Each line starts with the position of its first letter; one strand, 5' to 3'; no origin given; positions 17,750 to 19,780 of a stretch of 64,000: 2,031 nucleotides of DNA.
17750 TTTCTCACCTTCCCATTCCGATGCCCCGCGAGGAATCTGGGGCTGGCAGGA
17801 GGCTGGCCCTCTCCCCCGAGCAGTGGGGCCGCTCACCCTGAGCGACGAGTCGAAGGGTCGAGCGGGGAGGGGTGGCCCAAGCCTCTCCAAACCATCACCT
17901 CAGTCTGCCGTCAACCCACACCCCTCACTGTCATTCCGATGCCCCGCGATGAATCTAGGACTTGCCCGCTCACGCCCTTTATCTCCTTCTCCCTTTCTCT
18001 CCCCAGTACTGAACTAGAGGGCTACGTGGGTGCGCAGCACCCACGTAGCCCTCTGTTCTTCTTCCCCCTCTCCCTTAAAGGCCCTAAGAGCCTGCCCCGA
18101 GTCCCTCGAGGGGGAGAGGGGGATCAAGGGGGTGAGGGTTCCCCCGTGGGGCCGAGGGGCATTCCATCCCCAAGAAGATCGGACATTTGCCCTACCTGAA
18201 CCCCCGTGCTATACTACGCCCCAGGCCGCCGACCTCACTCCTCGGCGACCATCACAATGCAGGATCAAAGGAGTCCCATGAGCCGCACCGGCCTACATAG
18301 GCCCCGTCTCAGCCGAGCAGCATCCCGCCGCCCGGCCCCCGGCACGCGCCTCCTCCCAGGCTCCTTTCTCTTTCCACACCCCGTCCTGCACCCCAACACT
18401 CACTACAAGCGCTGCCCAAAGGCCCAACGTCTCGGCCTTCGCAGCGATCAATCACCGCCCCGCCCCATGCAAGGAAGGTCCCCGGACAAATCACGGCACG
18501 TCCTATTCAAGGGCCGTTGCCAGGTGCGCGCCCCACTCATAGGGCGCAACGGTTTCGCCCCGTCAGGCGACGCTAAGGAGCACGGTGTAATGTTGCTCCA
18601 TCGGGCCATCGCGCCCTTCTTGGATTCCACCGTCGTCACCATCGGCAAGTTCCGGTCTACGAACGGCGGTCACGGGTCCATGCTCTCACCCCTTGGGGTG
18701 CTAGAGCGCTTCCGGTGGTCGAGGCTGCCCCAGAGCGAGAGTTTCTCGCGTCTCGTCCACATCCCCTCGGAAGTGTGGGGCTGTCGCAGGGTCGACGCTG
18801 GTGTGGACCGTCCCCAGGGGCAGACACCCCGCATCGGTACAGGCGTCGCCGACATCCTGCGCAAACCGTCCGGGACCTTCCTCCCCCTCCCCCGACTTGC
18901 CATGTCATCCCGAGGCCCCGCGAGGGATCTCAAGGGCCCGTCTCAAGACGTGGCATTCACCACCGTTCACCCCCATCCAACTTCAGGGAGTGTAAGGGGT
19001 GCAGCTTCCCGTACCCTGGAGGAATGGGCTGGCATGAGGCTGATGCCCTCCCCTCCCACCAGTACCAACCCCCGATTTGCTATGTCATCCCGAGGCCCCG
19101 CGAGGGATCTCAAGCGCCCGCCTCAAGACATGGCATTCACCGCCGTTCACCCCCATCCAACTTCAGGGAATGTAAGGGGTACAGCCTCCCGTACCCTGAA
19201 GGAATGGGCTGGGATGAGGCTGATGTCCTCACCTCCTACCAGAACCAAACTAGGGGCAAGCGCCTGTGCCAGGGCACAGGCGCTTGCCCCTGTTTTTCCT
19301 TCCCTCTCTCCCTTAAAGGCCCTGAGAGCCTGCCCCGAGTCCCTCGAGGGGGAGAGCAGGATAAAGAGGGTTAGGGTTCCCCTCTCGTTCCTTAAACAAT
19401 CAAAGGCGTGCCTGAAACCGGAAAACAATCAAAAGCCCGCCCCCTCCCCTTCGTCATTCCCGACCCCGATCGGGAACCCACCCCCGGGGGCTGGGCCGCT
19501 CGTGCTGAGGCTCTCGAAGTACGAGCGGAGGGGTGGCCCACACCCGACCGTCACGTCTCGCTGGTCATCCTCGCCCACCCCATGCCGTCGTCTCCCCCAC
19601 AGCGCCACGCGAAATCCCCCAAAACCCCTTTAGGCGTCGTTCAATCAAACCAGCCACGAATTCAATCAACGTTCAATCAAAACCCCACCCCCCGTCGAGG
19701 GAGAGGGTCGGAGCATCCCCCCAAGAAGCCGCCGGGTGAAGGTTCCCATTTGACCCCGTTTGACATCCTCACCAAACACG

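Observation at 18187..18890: Promoter-driven ~400-nt helix-closed element X, one of two paralogous candidate structured RNAs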

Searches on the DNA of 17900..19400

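Call 4: search_rna_families(source=window, start=17900, end=19400, threshold=evalue, max_evalue=10, show_alignments=3)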
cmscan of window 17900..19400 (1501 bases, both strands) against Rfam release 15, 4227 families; matches with E-value up to 10: 45.
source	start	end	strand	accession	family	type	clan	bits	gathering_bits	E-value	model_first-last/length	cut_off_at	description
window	19241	19304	+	RF04288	mir-9201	Gene; miRNA;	CL00147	25.7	95.5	0.014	1-81/81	no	mir-9201 microRNA precursor family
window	19247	19296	+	RF03371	mir-4788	Gene; miRNA;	-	25.5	91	0.051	1-80/80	no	mir-4788 microRNA precursor family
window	19251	19292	-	RF04141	MIR8622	Gene; miRNA;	-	25.4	197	0.038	1-212/212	no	MIR8622 microRNA precursor family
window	18013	18058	+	RF04279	mir-H20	Gene; miRNA;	CL00141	25.3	99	0.059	1-82/82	no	mir-H20 microRNA precursor family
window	18015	18055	+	RF00942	mir-1224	Gene; miRNA;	-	24.4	105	0.13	1-86/86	no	mir-1224 microRNA precursor family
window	19248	19294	-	RF04123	mir-3127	Gene; miRNA;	-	23.8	82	0.33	1-87/87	no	mir-3127 microRNA precursor family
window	19252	19291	+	RF04021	mir-3492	Gene; miRNA;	-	23.1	44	0.075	1-79/79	no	mir-3492 microRNA precursor family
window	18056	18130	+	RF00767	mir-150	Gene; miRNA;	-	22.6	55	0.1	1-82/82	no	mir-150 microRNA precursor family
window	19243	19298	+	RF03629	mir-641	Gene; miRNA;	-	22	100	0.32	1-98/98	no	mir-641 microRNA precursor family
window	18014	18058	+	RF03192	mir-6794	Gene; miRNA;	-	22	74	0.34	1-62/62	no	mir-6794 microRNA precursor family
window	19252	19291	-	RF03629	mir-641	Gene; miRNA;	-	21.3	100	0.49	1-98/98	no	mir-641 microRNA precursor family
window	18012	18054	+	RF00940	mir-327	Gene; miRNA;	-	20.7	76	0.26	11-53/62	no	mir-327 microRNA precursor family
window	19017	19074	-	RF01314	mir-1227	Gene; miRNA;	-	20.4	70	1.9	1-88/88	no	mir-1227 microRNA precursor family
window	19247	19297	+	RF04083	MIR528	Gene; miRNA;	-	20.3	62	0.39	1-89/89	no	MIR528 microRNA precursor family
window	18005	18065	+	RF04288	mir-9201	Gene; miRNA;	CL00147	20.2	95.5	0.38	1-81/81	no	mir-9201 microRNA precursor family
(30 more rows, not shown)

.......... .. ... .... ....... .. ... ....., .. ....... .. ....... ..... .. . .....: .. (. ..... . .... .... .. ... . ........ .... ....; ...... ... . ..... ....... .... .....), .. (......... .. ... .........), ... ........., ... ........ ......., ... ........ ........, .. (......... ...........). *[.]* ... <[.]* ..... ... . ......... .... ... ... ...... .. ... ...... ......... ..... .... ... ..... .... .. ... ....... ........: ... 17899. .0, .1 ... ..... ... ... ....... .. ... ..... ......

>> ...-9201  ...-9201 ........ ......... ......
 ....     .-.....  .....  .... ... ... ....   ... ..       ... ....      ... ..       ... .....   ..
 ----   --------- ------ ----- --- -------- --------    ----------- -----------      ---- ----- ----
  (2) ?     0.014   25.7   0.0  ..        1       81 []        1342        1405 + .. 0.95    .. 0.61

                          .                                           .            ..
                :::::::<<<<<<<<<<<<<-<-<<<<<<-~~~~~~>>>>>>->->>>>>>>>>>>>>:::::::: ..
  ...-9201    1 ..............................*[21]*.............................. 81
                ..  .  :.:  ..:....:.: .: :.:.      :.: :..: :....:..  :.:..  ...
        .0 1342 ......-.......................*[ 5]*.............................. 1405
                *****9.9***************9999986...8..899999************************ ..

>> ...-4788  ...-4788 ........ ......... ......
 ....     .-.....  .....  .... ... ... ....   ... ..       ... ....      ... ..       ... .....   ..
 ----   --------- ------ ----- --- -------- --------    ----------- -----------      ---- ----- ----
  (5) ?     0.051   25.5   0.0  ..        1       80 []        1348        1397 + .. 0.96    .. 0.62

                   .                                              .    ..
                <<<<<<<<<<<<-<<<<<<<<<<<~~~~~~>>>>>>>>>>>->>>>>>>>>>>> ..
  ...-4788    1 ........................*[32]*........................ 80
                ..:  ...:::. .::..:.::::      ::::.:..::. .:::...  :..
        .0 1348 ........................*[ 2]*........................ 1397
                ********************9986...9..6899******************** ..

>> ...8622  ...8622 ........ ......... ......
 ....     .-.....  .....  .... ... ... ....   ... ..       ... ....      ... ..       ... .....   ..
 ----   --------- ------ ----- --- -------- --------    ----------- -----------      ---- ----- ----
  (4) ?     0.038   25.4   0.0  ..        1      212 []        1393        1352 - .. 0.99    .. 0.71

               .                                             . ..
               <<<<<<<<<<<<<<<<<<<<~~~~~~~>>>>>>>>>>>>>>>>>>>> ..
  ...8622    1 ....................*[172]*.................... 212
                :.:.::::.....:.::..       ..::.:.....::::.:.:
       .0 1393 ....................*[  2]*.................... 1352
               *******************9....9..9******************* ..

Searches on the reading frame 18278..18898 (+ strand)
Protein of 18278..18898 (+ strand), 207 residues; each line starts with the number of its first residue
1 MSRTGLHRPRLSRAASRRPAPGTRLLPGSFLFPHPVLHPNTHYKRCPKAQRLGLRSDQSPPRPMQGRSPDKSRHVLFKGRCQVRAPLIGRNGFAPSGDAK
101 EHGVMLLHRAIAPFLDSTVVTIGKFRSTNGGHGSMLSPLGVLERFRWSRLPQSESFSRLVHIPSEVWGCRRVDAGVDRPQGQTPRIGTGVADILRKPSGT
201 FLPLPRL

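Call 49: search_protein_representatives(protein=window:18278-18898:+)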
Query: 207 residues. Proteins with E-value up to 0.001 (for the whole library): 87; up to 1e-10: 67; up to 1e-30: 38. The best 87 are listed.
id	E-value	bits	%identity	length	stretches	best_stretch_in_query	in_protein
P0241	1.1e-112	391.2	77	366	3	1-121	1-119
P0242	6.7e-112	388.5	76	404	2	1-168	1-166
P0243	9.7e-111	384.7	86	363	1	1-206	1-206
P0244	1.2e-89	315.8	80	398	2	1-122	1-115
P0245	1.3e-83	296.1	92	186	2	116-203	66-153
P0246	2.3e-79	282.2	72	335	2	1-122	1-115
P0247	6.1e-77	274.3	87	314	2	116-207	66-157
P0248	2.2e-72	259.4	63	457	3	1-113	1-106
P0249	1.8e-70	253.1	61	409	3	1-123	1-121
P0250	1.0e-68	247.4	60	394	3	1-114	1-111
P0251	6.7e-67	241.4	61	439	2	1-188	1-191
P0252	2.9e-65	236.1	58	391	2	1-189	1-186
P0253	1.4e-64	233.9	60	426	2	7-122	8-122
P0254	2.0e-64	233.3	61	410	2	1-113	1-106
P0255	1.6e-63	230.4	71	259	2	114-197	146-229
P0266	1.5e-43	165.2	58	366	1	1-177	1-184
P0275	6.1e-33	130.5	58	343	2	22-205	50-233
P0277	7.3e-32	126.9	49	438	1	1-205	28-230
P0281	3.3e-28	115.0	49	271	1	1-205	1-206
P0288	8.5e-24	100.6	42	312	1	1-199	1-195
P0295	2.6e-19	85.9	42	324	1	1-196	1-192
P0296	2.2e-18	82.9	45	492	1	37-204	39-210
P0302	1.0e-13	67.6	44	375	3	60-150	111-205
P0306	9.0e-12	61.3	37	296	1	61-200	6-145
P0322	1.8e-04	37.4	40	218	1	9-180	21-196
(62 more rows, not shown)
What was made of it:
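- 18267..18280 (+): Shine-Dalgarno AAAGGAG (18267-18273) and start codon ATG (18278-18280) of the X-type ORF. Gene callers used the same start in metagenomic relatives: many hits begin at residue 1 of both query and protein (call 49).
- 87 protein clusters, many starting at the same Met (call 49).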

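Call 51: search_protein_families(library=pfam, proteins=[P0277, P0288, P0295, P0296, P0281, P0266, P0275, P0306, P0322, P0302], max_evalue=1)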
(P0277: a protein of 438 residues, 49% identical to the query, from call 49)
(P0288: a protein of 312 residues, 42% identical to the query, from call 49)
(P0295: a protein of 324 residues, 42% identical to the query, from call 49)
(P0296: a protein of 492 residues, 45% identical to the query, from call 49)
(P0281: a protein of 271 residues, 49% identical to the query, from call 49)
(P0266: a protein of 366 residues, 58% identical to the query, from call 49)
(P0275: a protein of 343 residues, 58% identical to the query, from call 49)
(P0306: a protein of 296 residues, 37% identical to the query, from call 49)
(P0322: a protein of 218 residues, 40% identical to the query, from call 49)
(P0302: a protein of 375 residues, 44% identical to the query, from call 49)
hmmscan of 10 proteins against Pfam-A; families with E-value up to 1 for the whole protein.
P0277 (438 aa): 0 families

P0288 (312 aa): 0 families

P0295 (324 aa): 0 families

P0296 (492 aa): 0 families

P0281 (271 aa): 0 families

P0266 (366 aa): 0 families

P0275 (343 aa): 0 families

P0306 (296 aa): 0 families

P0322 (218 aa): 0 families

P0302 (375 aa): 0 families

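Call 53: search_protein_families(library=phrogs, proteins=[P0296, P0277, P0288, P0281, window:18278-18898:+], max_evalue=1)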
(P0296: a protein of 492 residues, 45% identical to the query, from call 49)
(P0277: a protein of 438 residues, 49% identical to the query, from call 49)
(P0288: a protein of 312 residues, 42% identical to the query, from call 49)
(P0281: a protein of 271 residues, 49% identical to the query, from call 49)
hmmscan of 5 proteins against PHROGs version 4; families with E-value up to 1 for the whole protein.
P0296 (492 aa): 3 families
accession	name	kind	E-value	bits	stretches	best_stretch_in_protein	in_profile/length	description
phrog_5713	-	head and packaging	0.00044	21.2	1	176-236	16-74/143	terminase large subunit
phrog_5909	-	head and packaging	0.00072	19.8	1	182-236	165-217/285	terminase large subunit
phrog_38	-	head and packaging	0.03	14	1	50-221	498-648/760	terminase large subunit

P0277 (438 aa): 1 family
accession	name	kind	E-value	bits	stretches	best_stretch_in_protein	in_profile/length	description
phrog_5713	-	head and packaging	0.35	11.8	1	195-234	16-53/143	terminase large subunit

P0288 (312 aa): 0 families

P0281 (271 aa): 1 family
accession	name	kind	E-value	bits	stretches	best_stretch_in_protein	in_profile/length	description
phrog_38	-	head and packaging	0.24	11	1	45-109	498-560/760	terminase large subunit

window:18278-18898:+ (207 aa): 0 families

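Call 54: search_protein_families(library=ncbifam, proteins=[P0296, P0277, P0288, P0281, window:18278-18898:+], max_evalue=1)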
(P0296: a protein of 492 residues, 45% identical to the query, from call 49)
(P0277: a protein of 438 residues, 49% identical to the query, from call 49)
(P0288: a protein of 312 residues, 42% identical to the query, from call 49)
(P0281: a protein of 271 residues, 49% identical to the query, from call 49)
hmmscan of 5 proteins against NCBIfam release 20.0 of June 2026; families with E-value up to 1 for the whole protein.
P0296 (492 aa): 1 family
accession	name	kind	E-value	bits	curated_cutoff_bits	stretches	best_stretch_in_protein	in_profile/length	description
NF008239.0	PRK11013.1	equivalog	0.086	11.8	288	1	182-222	217-256/309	LysR family transcriptional regulator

P0277 (438 aa): 1 family
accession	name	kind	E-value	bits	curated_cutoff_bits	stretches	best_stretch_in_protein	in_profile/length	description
NF005565.0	PRK07235.1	subfamily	0.035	12.8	545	1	126-189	99-156/506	amidase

P0288 (312 aa): 1 family
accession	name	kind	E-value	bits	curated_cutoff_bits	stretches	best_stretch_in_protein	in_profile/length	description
TIGR01291.1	nodJ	subfamily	0.25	10.9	206.65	1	143-204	84-144/253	ABC-2 type transporter, NodJ family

P0281 (271 aa): 0 families

window:18278-18898:+ (207 aa): 0 families

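Call 55: find_encoding_contigs(protein=P0296, flank=8000, max_places=3)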
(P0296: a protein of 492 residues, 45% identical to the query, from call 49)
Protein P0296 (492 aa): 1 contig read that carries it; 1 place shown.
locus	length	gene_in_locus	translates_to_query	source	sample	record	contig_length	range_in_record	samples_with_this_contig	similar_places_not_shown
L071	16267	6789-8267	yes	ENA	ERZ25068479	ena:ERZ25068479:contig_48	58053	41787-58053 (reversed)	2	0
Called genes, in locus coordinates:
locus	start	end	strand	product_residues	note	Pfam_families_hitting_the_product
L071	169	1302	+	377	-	PF02771:Acyl-CoA_dh_N, PF02770:Acyl-CoA_dh_M, PF00441:Acyl-CoA_dh_1, PF08028:Acyl-CoA_dh_2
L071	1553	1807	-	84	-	PF15919:HicB_lk_antitox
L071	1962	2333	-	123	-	-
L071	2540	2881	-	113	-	PF11969:DcpS_C, PF01230:HIT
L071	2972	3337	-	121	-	-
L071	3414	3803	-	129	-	-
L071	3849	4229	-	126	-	PF01641:SelR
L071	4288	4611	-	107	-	PF14384:BrnA_antitoxin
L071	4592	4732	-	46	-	-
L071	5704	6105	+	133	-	-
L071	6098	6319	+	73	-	-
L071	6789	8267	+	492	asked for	-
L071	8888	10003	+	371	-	PF05133:SPP1_portal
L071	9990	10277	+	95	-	-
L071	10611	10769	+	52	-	-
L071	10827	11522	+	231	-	-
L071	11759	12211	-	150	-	PF04542:Sigma70_r2, PF08281:Sigma70_r4_2, PF04545:Sigma70_r4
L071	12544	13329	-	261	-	PF00106:adh_short, PF08659:KR, PF13561:adh_short_C2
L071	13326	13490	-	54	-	-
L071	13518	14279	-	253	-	PF00106:adh_short, PF08659:KR, PF13561:adh_short_C2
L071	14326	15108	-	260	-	PF00106:adh_short, PF08659:KR, PF13561:adh_short_C2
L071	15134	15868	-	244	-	PF00106:adh_short, PF13561:adh_short_C2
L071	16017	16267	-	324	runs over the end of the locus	PF07690:MFS_1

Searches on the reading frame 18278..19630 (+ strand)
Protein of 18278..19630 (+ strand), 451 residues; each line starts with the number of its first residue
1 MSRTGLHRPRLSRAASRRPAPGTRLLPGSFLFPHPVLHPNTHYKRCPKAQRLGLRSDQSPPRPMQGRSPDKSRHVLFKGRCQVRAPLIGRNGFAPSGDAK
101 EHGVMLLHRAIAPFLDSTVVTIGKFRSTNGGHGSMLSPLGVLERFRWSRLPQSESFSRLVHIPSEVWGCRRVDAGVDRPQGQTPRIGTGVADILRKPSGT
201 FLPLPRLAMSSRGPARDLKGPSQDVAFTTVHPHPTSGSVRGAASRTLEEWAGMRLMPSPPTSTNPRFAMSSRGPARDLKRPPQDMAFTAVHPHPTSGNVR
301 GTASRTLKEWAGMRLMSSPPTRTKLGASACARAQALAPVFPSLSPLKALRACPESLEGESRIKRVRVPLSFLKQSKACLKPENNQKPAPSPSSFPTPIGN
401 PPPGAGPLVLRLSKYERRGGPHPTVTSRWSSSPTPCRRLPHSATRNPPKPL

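Call 43: search_protein_families(library=pfam, proteins=[window:18278-19630:+], max_evalue=1)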
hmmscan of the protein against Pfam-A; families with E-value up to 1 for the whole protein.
window:18278-19630:+ (451 aa): 2 families
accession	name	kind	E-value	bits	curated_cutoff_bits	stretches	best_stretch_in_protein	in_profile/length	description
PF17923.6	TetR_C_18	-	0.14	13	33.1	0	211-253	39-81/113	Tetracyclin repressor-like, C-terminal domain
PF19222.5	Noda_Vmethyltr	-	0.15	12.2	30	0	228-251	5-28/148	Nodavirus Vmethyltransferase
